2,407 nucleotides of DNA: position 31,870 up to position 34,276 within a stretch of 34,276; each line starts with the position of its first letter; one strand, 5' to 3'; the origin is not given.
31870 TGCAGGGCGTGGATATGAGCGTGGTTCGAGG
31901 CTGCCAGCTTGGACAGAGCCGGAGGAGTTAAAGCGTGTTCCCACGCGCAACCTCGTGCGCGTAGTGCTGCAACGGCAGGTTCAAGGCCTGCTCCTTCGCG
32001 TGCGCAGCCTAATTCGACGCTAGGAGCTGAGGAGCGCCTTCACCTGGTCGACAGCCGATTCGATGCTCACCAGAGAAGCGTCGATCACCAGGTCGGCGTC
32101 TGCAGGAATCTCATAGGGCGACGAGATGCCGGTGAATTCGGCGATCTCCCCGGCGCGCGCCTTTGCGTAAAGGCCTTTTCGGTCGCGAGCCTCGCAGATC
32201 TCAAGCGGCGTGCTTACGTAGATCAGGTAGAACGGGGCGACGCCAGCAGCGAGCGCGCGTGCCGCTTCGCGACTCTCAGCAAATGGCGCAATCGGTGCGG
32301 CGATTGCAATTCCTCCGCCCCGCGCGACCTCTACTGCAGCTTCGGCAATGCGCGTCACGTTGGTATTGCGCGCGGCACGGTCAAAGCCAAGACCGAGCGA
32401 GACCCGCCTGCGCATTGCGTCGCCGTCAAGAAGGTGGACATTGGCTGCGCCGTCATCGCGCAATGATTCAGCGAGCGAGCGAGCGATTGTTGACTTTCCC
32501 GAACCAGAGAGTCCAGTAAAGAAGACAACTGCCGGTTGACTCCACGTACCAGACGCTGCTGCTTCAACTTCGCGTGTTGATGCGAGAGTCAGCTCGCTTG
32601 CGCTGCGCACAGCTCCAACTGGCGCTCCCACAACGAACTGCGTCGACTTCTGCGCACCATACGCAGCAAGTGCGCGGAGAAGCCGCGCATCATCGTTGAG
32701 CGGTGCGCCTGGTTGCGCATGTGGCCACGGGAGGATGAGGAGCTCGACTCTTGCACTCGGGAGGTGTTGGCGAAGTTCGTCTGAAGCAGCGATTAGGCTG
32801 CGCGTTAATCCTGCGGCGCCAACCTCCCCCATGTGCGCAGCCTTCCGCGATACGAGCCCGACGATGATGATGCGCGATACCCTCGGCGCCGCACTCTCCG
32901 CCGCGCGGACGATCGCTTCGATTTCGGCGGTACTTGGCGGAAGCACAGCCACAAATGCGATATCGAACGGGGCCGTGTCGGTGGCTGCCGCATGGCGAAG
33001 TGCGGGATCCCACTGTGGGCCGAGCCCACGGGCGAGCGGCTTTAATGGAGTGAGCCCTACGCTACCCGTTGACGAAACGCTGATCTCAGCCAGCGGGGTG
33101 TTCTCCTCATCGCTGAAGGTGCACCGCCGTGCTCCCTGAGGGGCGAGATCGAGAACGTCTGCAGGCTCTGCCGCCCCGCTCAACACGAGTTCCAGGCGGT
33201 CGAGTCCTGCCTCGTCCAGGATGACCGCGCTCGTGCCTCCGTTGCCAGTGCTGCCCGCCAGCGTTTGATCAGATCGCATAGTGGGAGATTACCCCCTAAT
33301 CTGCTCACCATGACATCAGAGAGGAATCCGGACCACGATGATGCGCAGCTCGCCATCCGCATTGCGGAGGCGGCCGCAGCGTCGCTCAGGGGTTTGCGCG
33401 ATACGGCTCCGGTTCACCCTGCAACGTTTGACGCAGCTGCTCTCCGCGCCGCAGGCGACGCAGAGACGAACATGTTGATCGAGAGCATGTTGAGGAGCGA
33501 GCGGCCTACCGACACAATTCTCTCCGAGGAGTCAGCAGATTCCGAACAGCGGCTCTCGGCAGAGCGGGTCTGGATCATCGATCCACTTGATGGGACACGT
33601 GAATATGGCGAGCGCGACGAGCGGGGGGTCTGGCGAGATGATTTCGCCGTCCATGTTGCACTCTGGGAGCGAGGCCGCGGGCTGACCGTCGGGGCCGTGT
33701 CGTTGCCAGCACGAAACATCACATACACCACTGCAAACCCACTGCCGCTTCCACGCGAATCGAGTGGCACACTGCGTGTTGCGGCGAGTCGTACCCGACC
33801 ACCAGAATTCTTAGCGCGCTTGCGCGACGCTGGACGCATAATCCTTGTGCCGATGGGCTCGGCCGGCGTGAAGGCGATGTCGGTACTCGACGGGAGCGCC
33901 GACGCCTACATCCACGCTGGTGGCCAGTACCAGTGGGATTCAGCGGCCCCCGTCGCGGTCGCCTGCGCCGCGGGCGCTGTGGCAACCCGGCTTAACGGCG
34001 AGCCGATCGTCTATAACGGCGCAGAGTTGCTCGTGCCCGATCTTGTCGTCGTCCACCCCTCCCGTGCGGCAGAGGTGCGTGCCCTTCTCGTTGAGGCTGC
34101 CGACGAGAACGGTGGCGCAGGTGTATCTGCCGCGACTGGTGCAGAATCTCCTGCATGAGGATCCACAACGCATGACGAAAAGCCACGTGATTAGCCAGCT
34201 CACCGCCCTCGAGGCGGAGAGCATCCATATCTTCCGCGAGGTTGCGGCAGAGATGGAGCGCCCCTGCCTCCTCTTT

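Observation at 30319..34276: Dedicated PAPS-dependent sulfation cassette around an unplaced ~400-aa sulfotransferase family, with its own Rrf2 regulator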

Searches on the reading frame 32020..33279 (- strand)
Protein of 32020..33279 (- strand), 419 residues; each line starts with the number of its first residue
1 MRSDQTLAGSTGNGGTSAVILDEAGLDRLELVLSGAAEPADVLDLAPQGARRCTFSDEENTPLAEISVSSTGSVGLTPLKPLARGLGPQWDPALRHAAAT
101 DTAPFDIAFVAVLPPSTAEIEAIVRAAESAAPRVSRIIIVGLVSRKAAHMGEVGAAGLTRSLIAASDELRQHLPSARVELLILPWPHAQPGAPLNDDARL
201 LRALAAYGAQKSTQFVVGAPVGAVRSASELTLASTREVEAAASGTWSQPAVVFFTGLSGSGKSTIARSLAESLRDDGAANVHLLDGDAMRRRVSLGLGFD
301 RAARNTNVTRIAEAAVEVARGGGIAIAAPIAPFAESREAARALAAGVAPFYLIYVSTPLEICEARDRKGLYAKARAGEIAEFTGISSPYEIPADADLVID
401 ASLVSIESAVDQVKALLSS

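Call 3: search_protein_families(library=pfam, proteins=[window:32020-33279:-], max_evalue=0.01)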
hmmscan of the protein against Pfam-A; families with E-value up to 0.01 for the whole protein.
window:32020-33279:- (419 aa): 10 families
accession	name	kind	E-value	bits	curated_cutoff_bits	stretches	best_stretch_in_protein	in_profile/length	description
PF01583.26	APS_kinase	-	3.7e-53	180.1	21.1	1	248-400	1-152/152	Adenylylsulphate kinase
PF13671.12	AAA_33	-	4.1e-11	43.8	27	1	251-368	1-117/143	AAA domain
PF06414.18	Zeta_toxin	-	2e-05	24.6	22.3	1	247-293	14-58/199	Zeta toxin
PF13191.12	AAA_16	-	0.00044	21.2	32.6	1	248-278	23-53/167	AAA ATPase domain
PF20720.3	nSTAND3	-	0.00083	19.5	27.2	1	247-283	15-51/155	Novel STAND NTPase 3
PF13238.12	AAA_18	-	0.0017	19.3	29.4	1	252-273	1-22/128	AAA domain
PF13207.12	AAA_17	-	0.0038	18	27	1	255-296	1-38/136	AAA domain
PF13401.12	AAA_22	-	0.0053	17.5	27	0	249-278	5-36/130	AAA domain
PF08433.16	KTI12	-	0.0065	16.4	22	1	251-290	3-41/271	Chromatin associated protein KTI12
PF00005.33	ABC_tran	-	0.0066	17.5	25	0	247-279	9-42/137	ABC transporter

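Call 4: search_protein_families(library=ncbifam, proteins=[window:32020-33279:-], max_evalue=0.01)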
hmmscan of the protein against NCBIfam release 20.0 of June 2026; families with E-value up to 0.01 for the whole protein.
window:32020-33279:- (419 aa): 13 families
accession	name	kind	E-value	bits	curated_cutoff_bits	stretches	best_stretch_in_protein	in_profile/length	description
NF004040.0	PRK05537.1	equivalog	2.3e-59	201.3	669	1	247-417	394-564/572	bifunctional sulfate adenylyltransferase/adenylylsulfate kinase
NF004035.0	PRK05506.1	subfamily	5.8e-50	170.2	715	1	237-418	446-627/632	bifunctional sulfate adenylyltransferase subunit 1/adenylylsulfate kinase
TIGR00455.1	apsK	equivalog_domain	3.2e-49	167.1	138.7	1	248-414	17-181/184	adenylyl-sulfate kinase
NF002059.0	PRK00889.1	subfamily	3e-48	163.8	244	1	249-417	5-169/177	adenylyl-sulfate kinase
NF003013.0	PRK03846.1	subfamily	1.6e-47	161.8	163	1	247-417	26-194/202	adenylyl-sulfate kinase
NF004041.0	PRK05541.1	subfamily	1.3e-26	93.7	127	1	247-413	5-166/176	adenylyl-sulfate kinase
TIGR03574.1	selen_PSTK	equivalog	2.6e-05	23.8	290.5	1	252-366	2-113/249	L-seryl-tRNA(Sec) kinase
NF008583.0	PRK11545.1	equivalog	0.00025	20.6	265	1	250-400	9-157/177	gluconokinase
TIGR00959.1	ffh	equivalog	0.00049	19.1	473.2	1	246-291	96-141/428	signal recognition particle protein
TIGR01313.1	therm_gnt_kin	subfamily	0.001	18.8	113.75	1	255-375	4-123/164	gluconokinase, GntK/IdnK-type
NF005250.0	PRK06761.1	equivalog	0.0015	17.6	270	1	251-287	5-41/282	hypothetical protein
NF006746.0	PRK09270.1-5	subfamily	0.0018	17.3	250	1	249-349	21-122/210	nucleoside/nucleotide kinase family protein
NF005255.0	PRK06762.2-2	equivalog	0.0092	15.9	140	0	250-292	4-42/163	hypothetical protein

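Call 62: predict_structure(alignment_id=A2)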
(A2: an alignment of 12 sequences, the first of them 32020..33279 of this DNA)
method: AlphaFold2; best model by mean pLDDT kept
length: 419 residues; sequences in the alignment: 12
mean_pLDDT: 80.9   pTM: 0.74
mean pLDDT of the five models: 80.9, 80.8, 79.3, 78.3, 72.2
residues with pLDDT >= 90: 121; 70-90: 227; 50-70: 56; < 50: 15
segments of 3 or more residues with pLDDT < 50: 1-15
pLDDT, mean of each block of 10 residues (from residue 1): 30 58 87 84 85 84 88 87 64 67 85 93 91 84 81 86 94 91 77 77 86 86 81 90 78 87 86 79 75 60 83 91 89 87 92 87 71 71 57 91 87 91
secondary structure, 60 per line:
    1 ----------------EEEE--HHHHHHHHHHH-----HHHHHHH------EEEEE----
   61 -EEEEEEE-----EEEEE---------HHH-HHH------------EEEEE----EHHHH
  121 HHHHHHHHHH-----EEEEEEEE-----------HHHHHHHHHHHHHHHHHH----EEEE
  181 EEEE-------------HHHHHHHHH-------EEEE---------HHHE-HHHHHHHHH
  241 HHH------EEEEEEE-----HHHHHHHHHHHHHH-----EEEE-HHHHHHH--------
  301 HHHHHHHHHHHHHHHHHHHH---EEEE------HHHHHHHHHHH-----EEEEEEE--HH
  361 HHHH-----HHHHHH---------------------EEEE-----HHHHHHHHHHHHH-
elements in order: E17-20 H23-33 H39-45 E52-56 E62-68 E74-78 E107-111 H117-130 E136-143 H155-172 E177-184 H198-206 E214-217 H232-243 E250-256 H262-275 E281-284 H286-292 H301-320 E324-327 H334-344 E350-356 H359-364 H370-375 E397-400 H406-418

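Call 65: fold_search(model_id=the predicted structure, library=pdb)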
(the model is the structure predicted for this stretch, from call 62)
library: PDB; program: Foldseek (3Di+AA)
matches with E <= 10: 1096; with E <= 0.001: 98
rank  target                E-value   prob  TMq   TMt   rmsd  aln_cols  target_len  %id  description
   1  1m8p_A                7.8e-22  1.00  0.38  0.28  17.4       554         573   24  Crystal Structure of P. chrysogenum ATP Sulfurylase in the T-state (released 2002-11-27)
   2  1i2d_A                1.5e-21  1.00  0.38  0.29  16.9       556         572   23  CRYSTAL STRUCTURE OF ATP SULFURYLASE FROM PENICILLIUM CHRYSOGENUM (released 2001-07-11)
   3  3cr8_C                4.2e-19  1.00  0.37  0.32  16.3       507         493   24  Hexameric APS kinase from Thiobacillus denitrificans (released 2009-02-17)
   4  3cr8_B                4.5e-19  1.00  0.37  0.32  15.8       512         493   23  Hexameric APS kinase from Thiobacillus denitrificans (released 2009-02-17)
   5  2gks_B                5.4e-19  1.00  0.39  0.32  17.1       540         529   20  Crystal Structure of the Bi-functional ATP Sulfurylase-APS Kinase from Aquifex aeolicus, a Chemolithotrophic Thermophi (released 2007-03-06)
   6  3cr8_A                7.6e-19  1.00  0.38  0.33  15.8       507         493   24  Hexameric APS kinase from Thiobacillus denitrificans (released 2009-02-17)
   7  2gks_A                1.4e-17  1.00  0.36  0.29  17.5       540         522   20  Crystal Structure of the Bi-functional ATP Sulfurylase-APS Kinase from Aquifex aeolicus, a Chemolithotrophic Thermophi (released 2007-03-06)
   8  2ofx_A                1.3e-13  1.00  0.37  0.73   2.7       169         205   43  crystal structure of the APSK domain of human PAPSS1 in complex with ADPMg and PAPS (released 2007-04-10)
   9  2ofw_G                4.0e-13  1.00  0.37  0.74   2.6       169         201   43  Crystal structure of the APSK domain of human PAPSS1 complexed with 2 APS molecules (released 2007-04-10)
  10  4bzp_A                6.8e-13  1.00  0.37  0.85   2.8       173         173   42  Structure of the Mycobacterium tuberculosis APS kinase CysC in complex with ADP (released 2014-08-06)
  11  2ofw_C                1.0e-12  1.00  0.37  0.73  11.1       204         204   37  Crystal structure of the APSK domain of human PAPSS1 complexed with 2 APS molecules (released 2007-04-10)
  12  2ax4_B                1.3e-12  1.00  0.37  0.76   2.7       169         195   44  Crystal structure of the kinase domain of human 3'-phosphoadenosine 5'-phosphosulphate synthetase 2 (released 2005-09-20)
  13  2yvu_A                1.3e-12  1.00  0.36  0.79   3.4       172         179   42  Crystal structure of APE1195 (released 2007-10-16)
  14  1m7g_D                1.4e-12  1.00  0.38  0.82   2.7       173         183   43  Crystal structure of APS kinase from Penicillium Chrysogenum: Ternary structure with ADP and APS (released 2002-11-27)
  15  8i1n_B                1.5e-12  1.00  0.37  0.76   2.5       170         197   45  Crystal structure of APSK2 domain from human PAPSS2 in complex with endogenous APS and ADP (released 2023-06-28)
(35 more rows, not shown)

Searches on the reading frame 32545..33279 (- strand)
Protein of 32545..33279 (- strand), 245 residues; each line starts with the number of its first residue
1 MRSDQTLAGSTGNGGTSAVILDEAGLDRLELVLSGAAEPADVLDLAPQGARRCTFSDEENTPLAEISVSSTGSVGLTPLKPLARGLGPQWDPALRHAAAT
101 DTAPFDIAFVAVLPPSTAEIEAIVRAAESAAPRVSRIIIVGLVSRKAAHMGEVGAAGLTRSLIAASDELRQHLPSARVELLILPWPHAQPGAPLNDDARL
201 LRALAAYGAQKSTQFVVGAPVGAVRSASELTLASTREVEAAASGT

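Call 36: search_protein_families(library=pfam, proteins=[window:32560-33279:-], max_evalue=0.1)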
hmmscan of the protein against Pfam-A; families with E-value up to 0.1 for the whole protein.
window:32560-33279:- (240 aa): 0 families

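Call 53: find_homologous_proteins(query=window:32545-33279:-, max_evalue=0.001)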
Query window:32545-33279:- (245 aa): 13 proteins with E <= 0.001 among 8000 candidates.
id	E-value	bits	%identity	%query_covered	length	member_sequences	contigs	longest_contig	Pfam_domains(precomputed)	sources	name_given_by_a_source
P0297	7.7e-146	502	100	100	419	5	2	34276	PF06414.19,PF13671.13,PF01583.27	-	-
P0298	4.0e-124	431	87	99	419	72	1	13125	PF06414.19,PF13671.13,PF01583.27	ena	-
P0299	4.1e-73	264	98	52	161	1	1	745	-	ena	-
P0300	4.4e-14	71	49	33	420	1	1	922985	PF13671.13,PF13191.13,PF01583.27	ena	-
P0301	3.5e-13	68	38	69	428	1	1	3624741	PF01656.30,PF13604.13,PF13671.13,PF03308.23,PF01583.27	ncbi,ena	-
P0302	5.2e-12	64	37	69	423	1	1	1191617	PF13671.13,PF01583.27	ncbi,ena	-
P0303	2.5e-11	62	37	70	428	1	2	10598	PF13671.13,PF03308.23,PF01583.27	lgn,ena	-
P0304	1.5e-10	59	38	65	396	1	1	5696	PF13671.13,PF01583.27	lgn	-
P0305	1.9e-10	59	34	68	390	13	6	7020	PF13671.13,PF01583.27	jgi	-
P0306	9.4e-10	57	35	64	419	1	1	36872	PF13671.13,PF01583.27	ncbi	ncbi:hypothetical protein GCM10027059_46970 [Myceligenerans halotolerans]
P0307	9.6e-10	57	38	54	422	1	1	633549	PF13671.13,PF01583.27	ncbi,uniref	ncbi:adenylyl-sulfate kinase [Myceligenerans crystallogenes]|uniref:Adenylyl-sulfate kinase n=1 Tax=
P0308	1.9e-9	56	34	79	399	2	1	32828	PF13671.13,PF01583.27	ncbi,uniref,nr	ncbi:adenylyl-sulfate kinase [Myceligenerans salitolerans]|uniref:Adenylyl-sulfate kinase n=1 Tax=My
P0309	4.2e-7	48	32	65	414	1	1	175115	PF13671.13,PF01583.27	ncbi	ncbi:hypothetical protein GCM10028784_03590 [Myceligenerans cantabricum]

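Call 81: find_encoding_contigs(protein=P0307, flank=10000, max_places=1)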
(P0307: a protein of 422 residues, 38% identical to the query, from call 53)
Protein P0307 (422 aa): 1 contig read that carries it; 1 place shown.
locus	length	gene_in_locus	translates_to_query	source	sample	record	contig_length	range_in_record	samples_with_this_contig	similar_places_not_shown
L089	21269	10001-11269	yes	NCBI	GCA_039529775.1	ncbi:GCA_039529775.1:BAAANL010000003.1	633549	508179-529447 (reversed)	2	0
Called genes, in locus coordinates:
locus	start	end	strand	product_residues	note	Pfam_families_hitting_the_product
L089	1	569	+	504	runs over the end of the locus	PF00082:Peptidase_S8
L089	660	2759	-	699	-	PF01757:Acyl_transf_3, PF19040:SGNH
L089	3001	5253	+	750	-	PF13641:Glyco_tranf_2_3, PF00535:Glycos_transf_2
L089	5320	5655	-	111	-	-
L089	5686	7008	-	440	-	PF00009:GTP_EFTU, PF01926:MMR_HSR1 (faint), PF22594:GTP-eEF1A_C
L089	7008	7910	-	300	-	PF01507:PAPS_reduct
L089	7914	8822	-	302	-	PF00459:Inositol_P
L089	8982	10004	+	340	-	PF01925:TauE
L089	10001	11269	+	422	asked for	PF01583:APS_kinase, PF13671:AAA_33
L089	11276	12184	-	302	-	PF00535:Glycos_transf_2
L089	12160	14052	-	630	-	PF04230:PS_pyruv_trans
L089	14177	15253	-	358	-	PF13506:Glyco_transf_21, PF00535:Glycos_transf_2, PF13641:Glyco_tranf_2_3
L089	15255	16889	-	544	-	PF00005:ABC_tran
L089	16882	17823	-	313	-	PF01061:ABC2_membrane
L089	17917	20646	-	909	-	PF01501:Glyco_transf_8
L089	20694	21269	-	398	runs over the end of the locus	PF00535:Glycos_transf_2, PF10111:Glyco_tranf_2_2, PF13641:Glyco_tranf_2_3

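Call 83: search_protein_families(library=pfam, proteins=[L089:12160-14052:-, L089:3001-5253:+, L089:17917-20646:-, L089:11276-12184:-, L089:14177-15253:-], max_evalue=0.01)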
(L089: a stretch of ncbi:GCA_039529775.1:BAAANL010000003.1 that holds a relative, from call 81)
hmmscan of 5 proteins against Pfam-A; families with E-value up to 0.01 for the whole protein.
L089:12160-14052:- (630 aa): 1 family
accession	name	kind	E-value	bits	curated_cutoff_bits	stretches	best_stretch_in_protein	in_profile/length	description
PF04230.19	PS_pyruv_trans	-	1.8e-10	41.6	25.3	1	412-552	89-275/280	Polysaccharide pyruvyl transferase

L089:3001-5253:+ (750 aa): 3 families
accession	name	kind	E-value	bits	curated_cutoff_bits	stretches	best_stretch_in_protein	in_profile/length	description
PF00535.33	Glycos_transf_2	-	2.7e-26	93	23.3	1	192-316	1-126/168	Glycosyl transferase family 2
PF13641.12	Glyco_tranf_2_3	-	8.6e-08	32.9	27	1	191-357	3-175/230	Glycosyltransferase like family 2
PF10111.15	Glyco_tranf_2_2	-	0.00022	21.2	27.3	1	216-296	27-108/276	Glycosyltransferase like family 2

L089:17917-20646:- (909 aa): 1 family
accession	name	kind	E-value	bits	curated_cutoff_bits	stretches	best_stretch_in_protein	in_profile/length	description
PF01501.26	Glyco_transf_8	-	1.9e-19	70.7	24.3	1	638-884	2-251/253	Glycosyl transferase family 8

L089:11276-12184:- (302 aa): 1 family
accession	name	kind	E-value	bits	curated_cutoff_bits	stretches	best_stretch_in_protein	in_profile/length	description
PF00535.33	Glycos_transf_2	-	1.3e-10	41.9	23.3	1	91-167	52-129/168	Glycosyl transferase family 2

L089:14177-15253:- (358 aa): 4 families
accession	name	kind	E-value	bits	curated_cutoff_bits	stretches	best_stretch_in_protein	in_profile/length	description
PF00535.33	Glycos_transf_2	-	3.6e-19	69.8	23.3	1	29-195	1-167/168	Glycosyl transferase family 2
PF13641.12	Glyco_tranf_2_3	-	4.6e-14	53.4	27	1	26-246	1-226/230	Glycosyltransferase like family 2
PF13506.12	Glyco_transf_21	-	0.00022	21.2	21.7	1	99-246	23-171/174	Glycosyl transferase family 21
PF23840.1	Phage_tail_terminator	-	0.00048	20.5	27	1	11-103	28-119/150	Phage tail terminator protein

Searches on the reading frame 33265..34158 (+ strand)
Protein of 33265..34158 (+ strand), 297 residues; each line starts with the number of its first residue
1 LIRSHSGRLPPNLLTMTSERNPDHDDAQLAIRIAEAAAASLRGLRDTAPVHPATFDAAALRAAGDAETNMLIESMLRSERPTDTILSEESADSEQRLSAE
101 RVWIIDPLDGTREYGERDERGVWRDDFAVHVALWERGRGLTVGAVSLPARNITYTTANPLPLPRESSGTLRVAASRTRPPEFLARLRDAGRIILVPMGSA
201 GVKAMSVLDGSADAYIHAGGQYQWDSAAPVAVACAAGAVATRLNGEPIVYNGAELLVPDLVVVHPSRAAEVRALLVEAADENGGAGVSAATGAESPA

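Call 3: search_protein_families(library=pfam, proteins=[window:33265-34158:+], max_evalue=0.01)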
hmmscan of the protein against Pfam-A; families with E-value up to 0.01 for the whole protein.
window:33265-34158:+ (297 aa): 1 family
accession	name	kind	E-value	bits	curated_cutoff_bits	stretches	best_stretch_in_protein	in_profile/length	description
PF00459.30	Inositol_P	-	2.3e-30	106.4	27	1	62-271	43-266/271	Inositol monophosphatase family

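Call 4: search_protein_families(library=ncbifam, proteins=[window:33265-34158:+], max_evalue=0.01)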
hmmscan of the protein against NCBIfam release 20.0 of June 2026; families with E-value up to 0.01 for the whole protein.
window:33265-34158:+ (297 aa): 6 families
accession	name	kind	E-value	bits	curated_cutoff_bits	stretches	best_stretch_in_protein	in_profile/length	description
TIGR01331.1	bisphos_cysQ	equivalog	1.9e-25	89.9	228.8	1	31-261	6-247/250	3'(2'),5'-bisphosphate nucleotidase CysQ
NF008182.0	PRK10931.1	equivalog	1.2e-18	67.1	379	1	35-256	11-236/246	3'(2'),5'-bisphosphate nucleotidase CysQ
TIGR02067.1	his_9_HisN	equivalog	8.5e-15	54.9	275.15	1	28-157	3-123/252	histidinol-phosphatase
NF008027.1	PRK10757.1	equivalog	6.7e-08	31.8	332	1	60-156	39-127/267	inositol-1-monophosphatase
TIGR01330.1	bisphos_HAL2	equivalog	7e-05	21.8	267.05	1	100-160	134-186/359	3'(2'),5'-bisphosphate nucleotidase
NF009321.0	PRK12676.1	equivalog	0.0055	15.8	264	0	72-112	55-94/264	bifunctional fructose-bisphosphatase/inositol-phosphate phosphatase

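Call 72: search_solved_structures(query=window:33310-34158:+, max_evalue=0.00001)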
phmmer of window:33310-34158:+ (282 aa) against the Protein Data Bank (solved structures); distinct sequences matched with E-value up to 0.00001: 15.
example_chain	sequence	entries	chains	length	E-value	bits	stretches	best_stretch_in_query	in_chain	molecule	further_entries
5djf_A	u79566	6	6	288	1e-53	185.8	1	8-255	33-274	3'-phosphoadenosine 5'-phosphate phosphatase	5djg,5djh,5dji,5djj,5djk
3b8b_A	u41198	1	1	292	9.4e-12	48.3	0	164-247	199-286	CysQ, sulfite synthesis pathway protein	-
4n81_A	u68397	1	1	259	2.4e-08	37.1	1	5-146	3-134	Inositol monophosphatase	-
1jp4_A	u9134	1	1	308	2e-07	34.1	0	180-236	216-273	3'(2'),5'-bisphosphate nucleotidase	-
1awb_A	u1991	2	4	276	2e-07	34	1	47-265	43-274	MYO-INOSITOL MONOPHOSPHATASE | INOSITOL MONOPHOSPHATASE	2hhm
1ima_A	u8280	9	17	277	2e-07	34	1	47-265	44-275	INOSITOL MONOPHOSPHATASE | INOSITOL MONOPHOSPHATASE 1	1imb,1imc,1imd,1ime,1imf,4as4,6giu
6zk0_AAA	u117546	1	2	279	2.1e-07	34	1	47-265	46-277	Inositol monophosphatase 1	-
4as5_A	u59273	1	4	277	2.1e-07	34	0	43-101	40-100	INOSITOL MONOPHOSPHATASE 1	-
7vce_A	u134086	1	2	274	2.9e-07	33.5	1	47-259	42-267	Inositol monophosphatase 1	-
2czh_A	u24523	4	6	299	8.6e-07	32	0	13-102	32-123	Inositol monophosphatase 2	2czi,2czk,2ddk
2fvz_A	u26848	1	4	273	8.7e-07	32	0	16-102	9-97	Inositol monophosphatase 2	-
2wef_A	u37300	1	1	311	1.1e-06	31.7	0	180-236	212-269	3'(2'), 5'-BISPHOSPHATE NUCLEOTIDASE 1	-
2bji_A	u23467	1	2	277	1.9e-06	30.9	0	43-99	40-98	INOSITOL-1(OR 4)-MONOPHOSPHATASE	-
5i3s_A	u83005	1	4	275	7.5e-06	28.9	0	55-105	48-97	Inositol monophosphatase family protein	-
3t0j_A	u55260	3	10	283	8.3e-06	28.8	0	55-105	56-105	Inositol monophosphatase family protein | Inositol monophosphatase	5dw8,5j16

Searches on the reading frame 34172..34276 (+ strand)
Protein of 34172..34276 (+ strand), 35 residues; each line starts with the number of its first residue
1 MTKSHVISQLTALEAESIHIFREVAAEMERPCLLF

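Call 3: search_protein_families(library=pfam, proteins=[window:34172-34276:+], max_evalue=0.01)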
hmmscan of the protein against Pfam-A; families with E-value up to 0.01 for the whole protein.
window:34172-34276:+ (35 aa): 0 families

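Call 4: search_protein_families(library=ncbifam, proteins=[window:34172-34276:+], max_evalue=0.01)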
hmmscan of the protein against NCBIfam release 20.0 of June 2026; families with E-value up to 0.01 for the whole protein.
window:34172-34276:+ (35 aa): 3 families
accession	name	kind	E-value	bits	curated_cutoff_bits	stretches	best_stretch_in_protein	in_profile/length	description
NF003587.0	PRK05253.1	subfamily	2e-08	33.8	195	1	5-35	4-34/301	sulfate adenylyltransferase subunit CysD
NF009214.0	PRK12563.1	equivalog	5e-08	32.7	413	1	3-35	17-49/317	sulfate adenylyltransferase subunit CysD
TIGR02039.1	CysD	subfamily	7.8e-07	29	396.6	1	10-35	1-26/294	sulfate adenylyltransferase, small subunit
